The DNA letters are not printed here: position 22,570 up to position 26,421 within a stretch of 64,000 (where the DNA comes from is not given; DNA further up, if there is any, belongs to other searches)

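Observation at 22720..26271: NACHT-HEAT STAND NTPase with an unassigned 260-aa N-terminal region and a 12-unit HEAT array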

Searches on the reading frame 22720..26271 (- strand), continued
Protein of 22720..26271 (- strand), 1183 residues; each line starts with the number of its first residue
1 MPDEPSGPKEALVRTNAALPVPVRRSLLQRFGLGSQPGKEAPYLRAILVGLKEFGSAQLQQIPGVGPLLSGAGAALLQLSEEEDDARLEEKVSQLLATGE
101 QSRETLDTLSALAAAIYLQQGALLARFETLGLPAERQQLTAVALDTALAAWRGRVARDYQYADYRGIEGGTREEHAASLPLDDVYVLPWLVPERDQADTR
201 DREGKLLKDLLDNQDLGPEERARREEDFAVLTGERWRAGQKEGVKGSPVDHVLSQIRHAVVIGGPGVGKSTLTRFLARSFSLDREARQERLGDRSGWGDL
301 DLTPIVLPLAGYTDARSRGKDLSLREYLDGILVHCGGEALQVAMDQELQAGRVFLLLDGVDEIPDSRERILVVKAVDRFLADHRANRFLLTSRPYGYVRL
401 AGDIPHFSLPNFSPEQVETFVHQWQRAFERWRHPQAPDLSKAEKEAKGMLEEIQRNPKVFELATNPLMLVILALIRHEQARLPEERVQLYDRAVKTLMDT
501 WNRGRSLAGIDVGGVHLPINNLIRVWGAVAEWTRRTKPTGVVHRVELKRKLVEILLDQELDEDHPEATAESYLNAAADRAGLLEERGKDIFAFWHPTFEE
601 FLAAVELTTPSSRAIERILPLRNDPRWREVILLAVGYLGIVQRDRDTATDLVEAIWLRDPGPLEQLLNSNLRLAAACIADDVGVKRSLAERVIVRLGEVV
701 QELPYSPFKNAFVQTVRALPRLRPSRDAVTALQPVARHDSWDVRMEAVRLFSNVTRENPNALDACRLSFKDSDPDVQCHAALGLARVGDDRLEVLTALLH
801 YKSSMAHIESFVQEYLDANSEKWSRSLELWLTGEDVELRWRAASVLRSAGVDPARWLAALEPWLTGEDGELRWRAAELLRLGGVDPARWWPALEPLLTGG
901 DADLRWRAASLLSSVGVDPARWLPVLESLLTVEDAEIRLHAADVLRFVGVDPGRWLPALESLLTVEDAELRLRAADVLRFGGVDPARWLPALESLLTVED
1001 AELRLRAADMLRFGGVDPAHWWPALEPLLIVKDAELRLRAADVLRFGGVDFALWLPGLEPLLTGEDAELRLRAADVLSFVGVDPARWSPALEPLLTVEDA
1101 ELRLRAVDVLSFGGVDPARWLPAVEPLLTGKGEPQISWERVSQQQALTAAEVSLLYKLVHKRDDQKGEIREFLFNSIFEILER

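Call 64: find_encoding_contigs(protein=P0033, flank=8000, max_places=1)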
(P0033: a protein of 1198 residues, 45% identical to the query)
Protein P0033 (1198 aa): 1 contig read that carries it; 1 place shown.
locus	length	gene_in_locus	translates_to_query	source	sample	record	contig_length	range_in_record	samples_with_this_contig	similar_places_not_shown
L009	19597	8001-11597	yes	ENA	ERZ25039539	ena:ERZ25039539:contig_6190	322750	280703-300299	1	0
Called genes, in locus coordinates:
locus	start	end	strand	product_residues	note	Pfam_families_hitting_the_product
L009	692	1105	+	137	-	-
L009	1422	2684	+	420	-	PF13701:DDE_Tnp_1_4, PF01609:DDE_Tnp_1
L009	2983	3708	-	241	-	PF13489:Methyltransf_23, PF13847:Methyltransf_31, PF08241:Methyltransf_11, PF08242:Methyltransf_12, PF13649:Methyltransf_25, PF01209:Ubie_methyltran (weak)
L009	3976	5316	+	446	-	PF05598:DUF772 (weak), PF01609:DDE_Tnp_1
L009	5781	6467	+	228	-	PF00005:ABC_tran, PF13304:AAA_21 (faint)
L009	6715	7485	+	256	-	PF01061:ABC2_membrane, PF12698:ABC2_membrane_3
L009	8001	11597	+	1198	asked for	PF05729:NACHT, PF02985:HEAT (faint), PF13646:HEAT_2 (weak), PF23720:DUF7161 (faint), PF13646:HEAT_2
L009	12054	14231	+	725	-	PF25145:NfeD1b_N, PF24961:NfeD_membrane, PF01145:Band_7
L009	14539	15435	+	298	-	-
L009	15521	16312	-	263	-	PF03328:HpcH_HpaI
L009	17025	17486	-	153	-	PF01724:DUF29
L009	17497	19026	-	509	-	PF08666:SAF, PF04295:GD_AH_second, PF20629:GD_AH_C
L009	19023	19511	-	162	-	PF01724:DUF29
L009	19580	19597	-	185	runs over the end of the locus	PF05685:Uma2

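Call 65: find_encoding_contigs(protein=P0061, flank=8000, max_places=1)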
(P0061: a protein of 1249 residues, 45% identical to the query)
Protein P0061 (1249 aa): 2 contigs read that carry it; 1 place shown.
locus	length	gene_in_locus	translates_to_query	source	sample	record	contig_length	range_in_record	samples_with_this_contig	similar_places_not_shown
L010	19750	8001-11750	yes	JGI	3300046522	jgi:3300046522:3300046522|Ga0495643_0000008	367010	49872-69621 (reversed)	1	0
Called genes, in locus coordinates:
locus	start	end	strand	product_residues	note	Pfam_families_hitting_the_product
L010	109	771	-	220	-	PF00857:Isochorismatase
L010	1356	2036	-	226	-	PF02223:Thymidylate_kin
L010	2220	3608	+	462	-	PF01816:LRV (faint), PF25591:LRV_2 (faint)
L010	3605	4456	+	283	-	PF02274:ADI (faint), PF19420:DDAH_eukar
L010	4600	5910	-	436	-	PF01553:Acyltransferase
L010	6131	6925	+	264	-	-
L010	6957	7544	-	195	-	PF00903:Glyoxalase, PF18029:Glyoxalase_6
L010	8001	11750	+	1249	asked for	PF24883:NPHP3_N (faint), PF05729:NACHT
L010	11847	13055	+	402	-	PF01522:Polysacc_deac_1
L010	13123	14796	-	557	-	-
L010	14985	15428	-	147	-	-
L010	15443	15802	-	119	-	PF04237:YjbR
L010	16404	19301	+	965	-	PF01011:PQQ, PF13360:PQQ_2 (weak)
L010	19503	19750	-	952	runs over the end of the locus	PF00311:PEPcase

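Call 80: find_related_loci(query=window:22723-26271:-, collection=genome_contigs, flank=6000)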
Query window:22723-26271:- (1183 aa) in genome_contigs; peptide patterns used: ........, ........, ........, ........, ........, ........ (x = any residue, [..] = any of these).
72 stretches matched a pattern; 23 encode a relative of the query (tblastn E <= 1e-3); 22 distinct loci.
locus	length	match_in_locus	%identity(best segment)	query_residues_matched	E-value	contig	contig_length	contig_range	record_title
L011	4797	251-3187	78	1-1133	0e+0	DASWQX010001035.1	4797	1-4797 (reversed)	MAG TPA_asm: Thermoanaerobaculia bacterium isolate SMAG_U3506 k141_279247, whole genome shotgun sequence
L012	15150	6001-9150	81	1-1183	0e+0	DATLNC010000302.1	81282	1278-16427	MAG TPA_asm: Thermoanaerobaculia bacterium isolate SMAG_U13790 k141_922355, whole genome shotgun sequence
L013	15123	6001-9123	59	4-1048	0e+0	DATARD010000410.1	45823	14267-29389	MAG TPA_asm: Thermoanaerobaculia bacterium isolate SMAG_U5484 k141_2168271, whole genome shotgun sequence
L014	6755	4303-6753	69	11-833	0e+0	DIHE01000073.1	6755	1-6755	MAG TPA_asm: Holophagales bacterium UBA5704 UBA5704_contig_955, whole genome shotgun sequence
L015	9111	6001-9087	47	19-1170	0e+0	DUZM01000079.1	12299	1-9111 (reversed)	MAG TPA_asm: Candidatus Hydrogenedentota bacterium isolate MAG_17963_hgd_111 Ga0180437_10009191, whole genome shotgun se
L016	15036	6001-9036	48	39-1011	0e+0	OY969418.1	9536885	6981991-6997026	MAG: uncultured Acidobacteriota bacterium isolate MFD09212.bin.c.1 genome assembly, chromosome: 1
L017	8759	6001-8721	48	34-949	0e+0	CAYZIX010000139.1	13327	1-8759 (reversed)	MAG TPA_asm: uncultured Candidatus Solibacter sp. isolate SRP216815_co1_200 genome assembly, contig: NODE_5906_length_13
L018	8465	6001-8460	51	41-865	0e+0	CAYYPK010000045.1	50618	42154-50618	MAG TPA_asm: uncultured bacterium isolate SRP200020_co5_420 genome assembly, contig: NODE_972_length_50618_cov_6.998062,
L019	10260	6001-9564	41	28-1182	0e+0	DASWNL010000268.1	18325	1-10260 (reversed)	MAG TPA_asm: Abditibacteriaceae bacterium isolate SMAG_U3413 k141_611086, whole genome shotgun sequence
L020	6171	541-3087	46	21-853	0e+0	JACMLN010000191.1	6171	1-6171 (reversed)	MAG: Gloeobacterales cyanobacterium ES-bin-313 ES-bin-313-contig-k141_12563178, whole genome shotgun sequence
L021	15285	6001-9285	43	26-1182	0e+0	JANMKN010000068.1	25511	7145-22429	MAG: Abditibacteriaceae bacterium isolate OTE_64_metabat_168 OTE_64_k141_755444, whole genome shotgun sequence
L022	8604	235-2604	45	65-861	5e-180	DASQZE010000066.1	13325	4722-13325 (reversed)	MAG TPA_asm: Longimicrobium sp. isolate SMAG_U11083 k141_13889, whole genome shotgun sequence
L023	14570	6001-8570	60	3-1019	2e-153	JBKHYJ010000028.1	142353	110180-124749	MAG: Blastocatellia bacterium isolate NC_bin.3.orig k127_321355, whole genome shotgun sequence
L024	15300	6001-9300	48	43-1128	0e+0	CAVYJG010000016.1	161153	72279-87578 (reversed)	MAG: uncultured Acidobacteriota bacterium isolate MFD01476.bin.2.37 genome assembly, contig: contig_57854, whole genome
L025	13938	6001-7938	35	44-722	2e-96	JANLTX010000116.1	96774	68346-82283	MAG: Armatimonadota bacterium isolate OTE_25_metabat_120 OTE_25_k141_1868218, whole genome shotgun sequence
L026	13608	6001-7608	24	257-793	2e-17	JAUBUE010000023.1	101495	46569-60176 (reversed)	Microcoleus sp. B3-D7 NODE_73_length_101495_cov_26.343598, whole genome shotgun sequence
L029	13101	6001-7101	25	257-636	5e-13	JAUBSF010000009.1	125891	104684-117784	Microcoleus sp. K4-B3 NODE_36_length_125891_cov_51.610322, whole genome shotgun sequence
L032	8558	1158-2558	23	178-693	3e-11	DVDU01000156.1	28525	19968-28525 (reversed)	MAG TPA_asm: Oscillatoriaceae cyanobacterium M33_DOE_052 k141_21948, whole genome shotgun sequence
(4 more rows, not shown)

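Call 83: list_cluster_members(proteins=[P0005, P0015, P0034, P0035, P0038, P0052, P0054, P0067, P0075, P0030])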
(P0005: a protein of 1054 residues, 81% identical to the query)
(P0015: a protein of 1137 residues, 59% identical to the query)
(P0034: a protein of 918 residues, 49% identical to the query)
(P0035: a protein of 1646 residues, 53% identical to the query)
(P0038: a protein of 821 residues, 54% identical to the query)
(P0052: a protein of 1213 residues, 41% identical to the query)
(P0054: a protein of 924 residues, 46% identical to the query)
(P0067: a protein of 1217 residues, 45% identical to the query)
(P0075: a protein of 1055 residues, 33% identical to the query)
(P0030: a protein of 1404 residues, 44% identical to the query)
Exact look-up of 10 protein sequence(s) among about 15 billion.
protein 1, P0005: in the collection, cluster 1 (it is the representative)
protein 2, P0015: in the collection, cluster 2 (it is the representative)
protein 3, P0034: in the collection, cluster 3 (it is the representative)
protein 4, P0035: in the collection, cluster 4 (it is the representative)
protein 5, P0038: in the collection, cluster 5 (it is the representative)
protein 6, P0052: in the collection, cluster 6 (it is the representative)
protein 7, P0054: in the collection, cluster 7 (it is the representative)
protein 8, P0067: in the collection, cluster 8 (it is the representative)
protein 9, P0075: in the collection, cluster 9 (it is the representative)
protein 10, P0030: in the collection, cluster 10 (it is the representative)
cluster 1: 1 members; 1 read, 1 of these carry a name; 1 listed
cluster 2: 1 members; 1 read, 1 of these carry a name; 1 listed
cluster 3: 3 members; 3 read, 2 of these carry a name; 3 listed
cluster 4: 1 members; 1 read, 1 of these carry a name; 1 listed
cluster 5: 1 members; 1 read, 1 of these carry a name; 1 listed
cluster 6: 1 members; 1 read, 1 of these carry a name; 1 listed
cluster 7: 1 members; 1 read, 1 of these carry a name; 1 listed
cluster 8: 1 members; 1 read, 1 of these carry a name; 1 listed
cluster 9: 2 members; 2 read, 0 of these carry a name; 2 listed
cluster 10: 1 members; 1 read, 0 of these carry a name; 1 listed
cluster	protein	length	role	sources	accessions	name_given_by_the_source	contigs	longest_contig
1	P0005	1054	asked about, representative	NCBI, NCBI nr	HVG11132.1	MAG TPA: HEAT repeat domain-containing protein [Thermoanaerobaculia bacterium] | HEAT repeat domain-containing protein [Thermoanaerobaculia bacterium]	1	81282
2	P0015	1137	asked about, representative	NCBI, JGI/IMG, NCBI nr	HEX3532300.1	MAG TPA: HEAT repeat domain-containing protein [Thermoanaerobaculia bacterium] | hypothetical protein | HEAT repeat domain-containing protein [Thermoanaerobaculia bacterium]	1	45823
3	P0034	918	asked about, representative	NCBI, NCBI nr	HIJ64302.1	MAG TPA: NACHT domain-containing protein, partial [Candidatus Hydrogenedentes bacterium] | NACHT domain-containing protein [Candidatus Hydrogenedentota bacterium]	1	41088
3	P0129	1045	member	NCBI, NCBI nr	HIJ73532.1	MAG TPA: NACHT domain-containing protein, partial [Candidatus Hydrogenedentes bacterium] | NACHT domain-containing protein [Candidatus Hydrogenedentota bacterium]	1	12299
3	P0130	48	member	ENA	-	-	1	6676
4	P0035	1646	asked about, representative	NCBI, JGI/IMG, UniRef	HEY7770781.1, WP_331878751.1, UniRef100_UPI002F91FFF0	HEAT repeat domain-containing protein [Longimicrobium sp.] | HEAT repeat protein | HEAT repeat domain-containing protein n=1 Tax=Longimicrobium sp. TaxID=2029185 ...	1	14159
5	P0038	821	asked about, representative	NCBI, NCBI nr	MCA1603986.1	MAG: NACHT domain-containing protein, partial [Acidobacteria bacterium] | NACHT domain-containing protein [Acidobacteriota bacterium]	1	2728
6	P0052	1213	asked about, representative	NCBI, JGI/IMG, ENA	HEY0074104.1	MAG TPA: HEAT repeat domain-containing protein [Abditibacteriaceae bacterium] | hypothetical protein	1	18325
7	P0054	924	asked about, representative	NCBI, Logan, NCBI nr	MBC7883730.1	MAG: NACHT domain-containing protein [Anaerolineae bacterium] | NACHT domain-containing protein [Gloeobacterales cyanobacterium ES-bin-313]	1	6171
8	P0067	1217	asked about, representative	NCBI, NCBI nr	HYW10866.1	MAG TPA: NACHT domain-containing protein [Longimicrobium sp.] | NACHT domain-containing protein [Longimicrobium sp.]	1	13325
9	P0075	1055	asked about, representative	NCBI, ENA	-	-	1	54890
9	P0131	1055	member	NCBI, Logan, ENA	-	-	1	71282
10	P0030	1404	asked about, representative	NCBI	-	-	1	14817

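Call 85: search_protein_families(library=pfam, proteins=[L026:5269-8754:+, L029:5359-8655:+, L032:369-3761:+, L025:5872-9129:+, L020:523-3294:+], max_evalue=0.01)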
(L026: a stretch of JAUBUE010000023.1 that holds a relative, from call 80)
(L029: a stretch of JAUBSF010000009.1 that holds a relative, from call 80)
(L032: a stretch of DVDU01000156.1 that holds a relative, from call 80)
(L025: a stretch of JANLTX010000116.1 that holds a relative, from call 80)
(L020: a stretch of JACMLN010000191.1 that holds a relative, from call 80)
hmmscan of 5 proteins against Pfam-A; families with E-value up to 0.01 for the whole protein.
L026:5269-8754:+ (1162 aa): 13 families
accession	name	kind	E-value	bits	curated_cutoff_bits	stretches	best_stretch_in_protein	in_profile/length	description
PF22724.1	NCAB1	-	1.9e-49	167.7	27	1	1015-1153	1-139/140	NACHT C-terminal Alpha/Beta 1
PF19959.4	EAD4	-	7.7e-39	133.5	27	1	14-133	1-122/123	Effector-associated domain 4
PF22730.1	NCC-H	-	1e-13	51.2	27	1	963-985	7-29/29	NACHT C-terminal Cysteine and Histidine-containing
PF05729.18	NACHT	-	2e-10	41.2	26.7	1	246-398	2-153/167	NACHT domain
PF13401.12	AAA_22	-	1.4e-07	32.3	27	1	247-357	8-109/130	AAA domain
PF25199.1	nSTAND_NTPase5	-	7.1e-06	26.4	34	1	228-270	25-67/145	Novel STAND NTPase 5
PF24883.2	NPHP3_N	-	3.3e-05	24.6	24.8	1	244-373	22-164/164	Nephrocystin 3, N-terminal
PF20720.3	nSTAND3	-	0.00018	21.7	27.2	1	246-282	19-55/155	Novel STAND NTPase 3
PF00005.33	ABC_tran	-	0.00032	21.7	25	1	243-271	10-38/137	ABC transporter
PF13238.12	AAA_18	-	0.00072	20.5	29.4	1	247-374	1-101/128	AAA domain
PF00931.28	NB-ARC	-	0.0045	16.7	23.5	0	245-375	19-138/248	NB-ARC domain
PF13191.12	AAA_16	-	0.0053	17.7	32.6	0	241-354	21-154/167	AAA ATPase domain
PF13646.12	HEAT_2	-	0.0075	17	27.7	0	704-757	24-74/88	HEAT repeats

L029:5359-8655:+ (1099 aa): 11 families
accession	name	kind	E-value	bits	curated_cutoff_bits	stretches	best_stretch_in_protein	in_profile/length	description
PF13646.12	HEAT_2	-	3e-25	88.8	27.7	3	890-969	4-78/88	HEAT repeats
PF22730.1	NCC-H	-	2.1e-15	56.6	27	1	1060-1088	1-29/29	NACHT C-terminal Cysteine and Histidine-containing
PF05729.18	NACHT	-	1.9e-10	41.3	26.7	1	216-369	2-153/167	NACHT domain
PF01602.26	Adaptin_N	-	6.4e-10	38.6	37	1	798-1058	246-503/524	Adaptin N terminal region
PF25199.1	nSTAND_NTPase5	-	6e-09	36.3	34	1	199-248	27-76/145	Novel STAND NTPase 5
PF13401.12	AAA_22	-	4.1e-08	34.1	27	1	217-329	8-110/130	AAA domain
PF20720.3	nSTAND3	-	1.2e-05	25.5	27.2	1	216-255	19-57/155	Novel STAND NTPase 3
PF00005.33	ABC_tran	-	8.6e-05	23.6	25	1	213-246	10-43/137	ABC transporter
PF24883.2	NPHP3_N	-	0.00029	21.5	24.8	1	212-344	20-164/164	Nephrocystin 3, N-terminal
PF13191.12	AAA_16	-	0.0016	19.4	32.6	0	201-322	12-151/167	AAA ATPase domain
PF07728.20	AAA_5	-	0.0083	16.6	22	0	219-247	4-32/139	AAA domain (dynein-related subfamily)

L032:369-3761:+ (1131 aa): 8 families
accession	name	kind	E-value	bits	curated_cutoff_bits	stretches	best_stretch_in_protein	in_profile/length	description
PF13646.12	HEAT_2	-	1.1e-12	48.4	27.7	1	911-978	22-87/88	HEAT repeats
PF18731.6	HEPN_Swt1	-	1.9e-11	44.7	27.5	1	82-202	5-115/115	Swt1-like HEPN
PF05729.18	NACHT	-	4e-09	37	26.7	1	334-484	3-164/167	NACHT domain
PF24883.2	NPHP3_N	-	2.5e-05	25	24.8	0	409-449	123-164/164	Nephrocystin 3, N-terminal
PF13401.12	AAA_22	-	9.7e-05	23.1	27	1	334-421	8-95/130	AAA domain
PF00514.29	Arm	-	0.00012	22.4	20.6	1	946-982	5-40/41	Armadillo/beta-catenin-like repeat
PF25199.1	nSTAND_NTPase5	-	0.00035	20.8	34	1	324-456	34-140/145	Novel STAND NTPase 5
PF00931.28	NB-ARC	-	0.00061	19.5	23.5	1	330-452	17-140/248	NB-ARC domain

L025:5872-9129:+ (1086 aa): 13 families
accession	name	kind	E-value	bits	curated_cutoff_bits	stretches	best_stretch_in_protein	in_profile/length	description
PF05729.18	NACHT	-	2.8e-11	44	26.7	1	243-404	2-165/167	NACHT domain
PF24883.2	NPHP3_N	-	1.3e-06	29.1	24.8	0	305-366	100-164/164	Nephrocystin 3, N-terminal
PF13238.12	AAA_18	-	7.7e-06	26.8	29.4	0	245-265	2-22/128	AAA domain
PF13207.12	AAA_17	-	0.0001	23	27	0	247-265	1-19/136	AAA domain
PF13191.12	AAA_16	-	0.00019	22.4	32.6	1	235-339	17-143/167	AAA ATPase domain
PF00005.33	ABC_tran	-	0.00024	22.1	25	1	238-272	8-42/137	ABC transporter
PF00004.35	AAA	-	0.00033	21.6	21.2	1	245-353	2-89/131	ATPase family associated with various cellular activities (AAA)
PF13604.12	AAA_30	-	0.00087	19.5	27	1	236-272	12-49/191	AAA domain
PF13245.12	AAA_19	-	0.00094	19.8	25.1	1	240-271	10-41/134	AAA domain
PF13521.12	AAA_28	-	0.001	19.7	27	0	245-265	3-23/164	AAA domain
PF24389.1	ORC-CDC6-like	-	0.0016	17.7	27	0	239-263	30-54/571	ORC-CDC6-like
PF13401.12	AAA_22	-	0.0017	19.1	27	1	244-337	8-97/130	AAA domain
PF20720.3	nSTAND3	-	0.002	18.3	27.2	1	236-269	12-45/155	Novel STAND NTPase 3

L020:523-3294:+ (924 aa): 9 families
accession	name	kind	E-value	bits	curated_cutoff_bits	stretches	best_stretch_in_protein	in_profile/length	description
PF05729.18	NACHT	-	6.5e-13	49.3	26.7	1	264-429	3-166/167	NACHT domain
PF13646.12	HEAT_2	-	1.2e-06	29.1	27.7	0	733-789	4-59/88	HEAT repeats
PF24883.2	NPHP3_N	-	4e-05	24.3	24.8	1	265-395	26-164/164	Nephrocystin 3, N-terminal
PF02985.28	HEAT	-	0.0001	22.7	23.5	0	765-786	5-25/31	HEAT repeat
PF20720.3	nSTAND3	-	0.00025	21.2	27.2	0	257-283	13-39/155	Novel STAND NTPase 3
PF13401.12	AAA_22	-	0.00054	20.7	27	1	260-369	4-98/130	AAA domain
PF00005.33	ABC_tran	-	0.0057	17.7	25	0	258-292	8-42/137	ABC transporter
PF03193.22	RsgA_GTPase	-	0.0061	16.8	30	0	229-295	75-140/174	RsgA GTPase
PF08222.17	HTH_CodY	-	0.0092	16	27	0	672-696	4-28/61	CodY helix-turn-helix domain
